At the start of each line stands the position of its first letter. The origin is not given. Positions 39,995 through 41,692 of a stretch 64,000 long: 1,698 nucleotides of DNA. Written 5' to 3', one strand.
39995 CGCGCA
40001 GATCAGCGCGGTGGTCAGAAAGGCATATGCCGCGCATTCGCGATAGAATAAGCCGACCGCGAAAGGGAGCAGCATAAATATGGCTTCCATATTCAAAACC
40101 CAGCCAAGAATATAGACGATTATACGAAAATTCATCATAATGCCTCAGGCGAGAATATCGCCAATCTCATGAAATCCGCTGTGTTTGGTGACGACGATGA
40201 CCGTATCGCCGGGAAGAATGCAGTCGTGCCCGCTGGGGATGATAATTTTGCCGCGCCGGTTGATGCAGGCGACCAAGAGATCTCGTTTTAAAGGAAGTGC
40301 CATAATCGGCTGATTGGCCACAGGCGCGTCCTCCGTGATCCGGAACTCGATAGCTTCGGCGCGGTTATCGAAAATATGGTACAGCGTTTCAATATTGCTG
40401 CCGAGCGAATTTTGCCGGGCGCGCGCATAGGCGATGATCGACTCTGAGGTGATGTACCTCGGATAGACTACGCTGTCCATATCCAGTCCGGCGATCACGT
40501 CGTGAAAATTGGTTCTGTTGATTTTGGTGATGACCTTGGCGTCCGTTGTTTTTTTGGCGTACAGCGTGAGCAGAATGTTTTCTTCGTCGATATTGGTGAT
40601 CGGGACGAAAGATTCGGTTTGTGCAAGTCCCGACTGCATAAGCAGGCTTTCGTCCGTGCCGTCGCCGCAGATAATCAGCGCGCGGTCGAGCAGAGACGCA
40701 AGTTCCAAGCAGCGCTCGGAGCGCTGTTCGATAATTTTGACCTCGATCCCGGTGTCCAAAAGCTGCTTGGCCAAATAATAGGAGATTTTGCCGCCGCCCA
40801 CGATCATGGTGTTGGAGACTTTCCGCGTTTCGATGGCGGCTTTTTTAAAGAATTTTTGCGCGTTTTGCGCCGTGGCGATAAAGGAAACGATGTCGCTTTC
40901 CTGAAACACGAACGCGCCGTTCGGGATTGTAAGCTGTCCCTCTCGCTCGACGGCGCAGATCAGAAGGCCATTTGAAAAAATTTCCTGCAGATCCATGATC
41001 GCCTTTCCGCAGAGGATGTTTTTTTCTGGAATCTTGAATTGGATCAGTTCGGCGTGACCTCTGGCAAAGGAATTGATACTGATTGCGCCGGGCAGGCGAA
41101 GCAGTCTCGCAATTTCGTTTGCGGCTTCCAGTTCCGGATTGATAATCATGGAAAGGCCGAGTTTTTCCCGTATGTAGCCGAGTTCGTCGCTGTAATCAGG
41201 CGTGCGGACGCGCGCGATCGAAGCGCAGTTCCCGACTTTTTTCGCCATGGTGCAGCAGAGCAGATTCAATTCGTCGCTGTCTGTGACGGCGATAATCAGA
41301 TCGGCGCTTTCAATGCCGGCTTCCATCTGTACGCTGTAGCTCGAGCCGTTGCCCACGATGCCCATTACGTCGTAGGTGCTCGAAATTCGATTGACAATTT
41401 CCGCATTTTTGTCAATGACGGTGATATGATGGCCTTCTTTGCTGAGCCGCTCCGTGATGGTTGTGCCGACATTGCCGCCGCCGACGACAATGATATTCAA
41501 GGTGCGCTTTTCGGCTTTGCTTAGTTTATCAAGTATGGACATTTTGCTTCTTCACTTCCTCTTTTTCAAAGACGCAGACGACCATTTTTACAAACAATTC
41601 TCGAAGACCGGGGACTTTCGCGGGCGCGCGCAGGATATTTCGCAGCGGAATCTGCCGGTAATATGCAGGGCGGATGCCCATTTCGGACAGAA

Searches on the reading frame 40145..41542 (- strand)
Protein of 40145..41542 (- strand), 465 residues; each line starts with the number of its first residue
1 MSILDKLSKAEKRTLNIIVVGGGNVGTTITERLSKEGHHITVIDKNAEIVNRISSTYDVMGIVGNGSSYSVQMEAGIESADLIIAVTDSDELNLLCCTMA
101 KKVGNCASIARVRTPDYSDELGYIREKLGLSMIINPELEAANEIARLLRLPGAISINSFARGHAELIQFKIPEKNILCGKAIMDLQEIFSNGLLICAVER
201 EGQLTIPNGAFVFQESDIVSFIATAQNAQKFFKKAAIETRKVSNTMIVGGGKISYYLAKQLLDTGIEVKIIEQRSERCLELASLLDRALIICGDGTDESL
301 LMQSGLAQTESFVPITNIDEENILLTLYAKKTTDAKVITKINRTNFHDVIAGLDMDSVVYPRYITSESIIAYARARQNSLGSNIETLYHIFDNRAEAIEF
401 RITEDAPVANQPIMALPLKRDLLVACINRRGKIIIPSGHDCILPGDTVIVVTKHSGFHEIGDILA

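Call 33: search_protein_families(library=pfam, proteins=[window:40145-41542:-], max_evalue=0.0001)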
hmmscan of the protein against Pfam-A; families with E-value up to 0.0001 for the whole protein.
window:40145-41542:- (465 aa): 16 families
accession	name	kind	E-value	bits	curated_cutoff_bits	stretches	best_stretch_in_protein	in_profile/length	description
PF02254.24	TrkA_N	-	9.2e-49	165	23.8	2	17-136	1-116/116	TrkA-N domain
PF02080.26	TrkA_C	-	8e-26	90.2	27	2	166-234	1-69/71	TrkA-C domain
PF13241.12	NAD_binding_7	-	1.7e-13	51.5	22.1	1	15-104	8-86/104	Putative NAD(P)-binding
PF07992.20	Pyr_redox_2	-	8.4e-09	35.7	26.1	0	9-51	138-179/291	Pyridine nucleotide-disulphide oxidoreductase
PF13450.12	NAD_binding_8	-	2.9e-08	34.3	21.9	0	19-54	1-36/68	NAD(P)-binding Rossmann-like domain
PF01488.26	Shikimate_DH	-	6.8e-08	33.1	24.3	0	13-92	11-88/138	Shikimate / quinate 5-dehydrogenase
PF03807.23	F420_oxidored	-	7.3e-08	33.3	21.6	0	17-59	2-46/94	NADP oxidoreductase coenzyme F420-dependent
PF00070.33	Pyr_redox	-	2.1e-07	31.8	22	0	16-50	1-35/82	Pyridine nucleotide-disulphide oxidoreductase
PF13478.12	XdhC_C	-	4.3e-06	27.7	29.7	0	17-101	1-65/125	XdhC Rossmann domain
PF03435.24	Sacchrp_dh_NADP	-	1.5e-05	25.7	25.1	0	17-81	1-70/129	Saccharopine dehydrogenase NADP binding domain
PF02558.23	ApbA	-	1.8e-05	24.8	22.2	0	17-54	1-37/150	Ketopantoate reductase PanE/ApbA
PF02737.24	3HCDH_N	-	2.6e-05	24.6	22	0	17-55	2-40/180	3-hydroxyacyl-CoA dehydrogenase, NAD binding domain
PF01266.30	DAO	-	4.5e-05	23.6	27.9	0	17-71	2-55/353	FAD dependent oxidoreductase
PF01262.27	AlaDh_PNT_C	-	7.1e-05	22.8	23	0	16-85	30-98/214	Alanine dehydrogenase/PNT, C-terminal domain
PF01210.29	NAD_Gly3P_dh_N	-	7.8e-05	23.1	23.1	0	17-103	2-93/158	NAD-dependent glycerol-3-phosphate dehydrogenase N-terminus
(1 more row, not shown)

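Call 65: find_encoding_contigs(protein=window:40145-41542:-, flank=2000, max_places=4)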
Protein window:40145-41542:- (465 aa): 21 contigs read that carry it; 4 places shown.
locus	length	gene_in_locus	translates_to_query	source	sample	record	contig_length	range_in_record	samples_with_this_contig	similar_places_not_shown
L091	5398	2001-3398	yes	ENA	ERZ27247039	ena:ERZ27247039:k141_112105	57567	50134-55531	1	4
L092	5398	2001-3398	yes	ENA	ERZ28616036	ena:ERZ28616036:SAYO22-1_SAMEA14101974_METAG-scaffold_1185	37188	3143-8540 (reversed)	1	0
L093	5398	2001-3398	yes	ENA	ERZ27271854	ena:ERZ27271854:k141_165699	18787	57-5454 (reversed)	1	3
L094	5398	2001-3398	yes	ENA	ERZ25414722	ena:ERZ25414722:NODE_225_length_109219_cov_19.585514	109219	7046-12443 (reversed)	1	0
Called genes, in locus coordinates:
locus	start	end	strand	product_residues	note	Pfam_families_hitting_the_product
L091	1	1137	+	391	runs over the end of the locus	PF00266:Aminotran_5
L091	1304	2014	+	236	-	PF01209:Ubie_methyltran, PF02353:CMAS (weak), PF07021:MetW, PF08241:Methyltransf_11, PF08242:Methyltransf_12, PF13489:Methyltransf_23, PF13649:Methyltransf_25, PF13847:Methyltransf_31, +1 more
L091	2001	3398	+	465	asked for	PF01488:Shikimate_DH (faint), PF07992:Pyr_redox_2 (faint), PF13241:NAD_binding_7, PF00070:Pyr_redox (faint), PF02254:TrkA_N, PF02080:TrkA_C, PF02254:TrkA_N, PF02080:TrkA_C, +5 more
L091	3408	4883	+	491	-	PF02386:TrkH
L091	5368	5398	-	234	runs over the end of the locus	PF00589:Phage_integrase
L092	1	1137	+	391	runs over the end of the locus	PF00266:Aminotran_5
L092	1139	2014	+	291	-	PF02353:CMAS, PF13489:Methyltransf_23, PF01209:Ubie_methyltran, PF07021:MetW, PF08241:Methyltransf_11, PF08242:Methyltransf_12, PF13649:Methyltransf_25, PF13847:Methyltransf_31, +1 more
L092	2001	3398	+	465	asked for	PF01488:Shikimate_DH (faint), PF07992:Pyr_redox_2 (faint), PF13241:NAD_binding_7, PF00070:Pyr_redox (faint), PF02254:TrkA_N, PF02080:TrkA_C, PF02254:TrkA_N, PF02080:TrkA_C, +5 more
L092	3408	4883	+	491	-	PF02386:TrkH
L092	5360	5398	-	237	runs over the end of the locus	PF00589:Phage_integrase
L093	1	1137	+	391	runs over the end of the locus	PF00266:Aminotran_5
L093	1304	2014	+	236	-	PF01209:Ubie_methyltran, PF02353:CMAS (weak), PF07021:MetW, PF08241:Methyltransf_11, PF08242:Methyltransf_12, PF13489:Methyltransf_23, PF13649:Methyltransf_25, PF13847:Methyltransf_31, +1 more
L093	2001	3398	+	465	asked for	PF01488:Shikimate_DH (faint), PF07992:Pyr_redox_2 (faint), PF13241:NAD_binding_7, PF00070:Pyr_redox (faint), PF02254:TrkA_N, PF02080:TrkA_C, PF02254:TrkA_N, PF02080:TrkA_C, +5 more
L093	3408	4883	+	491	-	PF02386:TrkH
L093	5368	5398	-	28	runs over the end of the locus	?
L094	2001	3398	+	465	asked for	PF01488:Shikimate_DH (faint), PF07992:Pyr_redox_2 (faint), PF13241:NAD_binding_7, PF00070:Pyr_redox (faint), PF02254:TrkA_N, PF02080:TrkA_C, PF02254:TrkA_N, PF02080:TrkA_C, +5 more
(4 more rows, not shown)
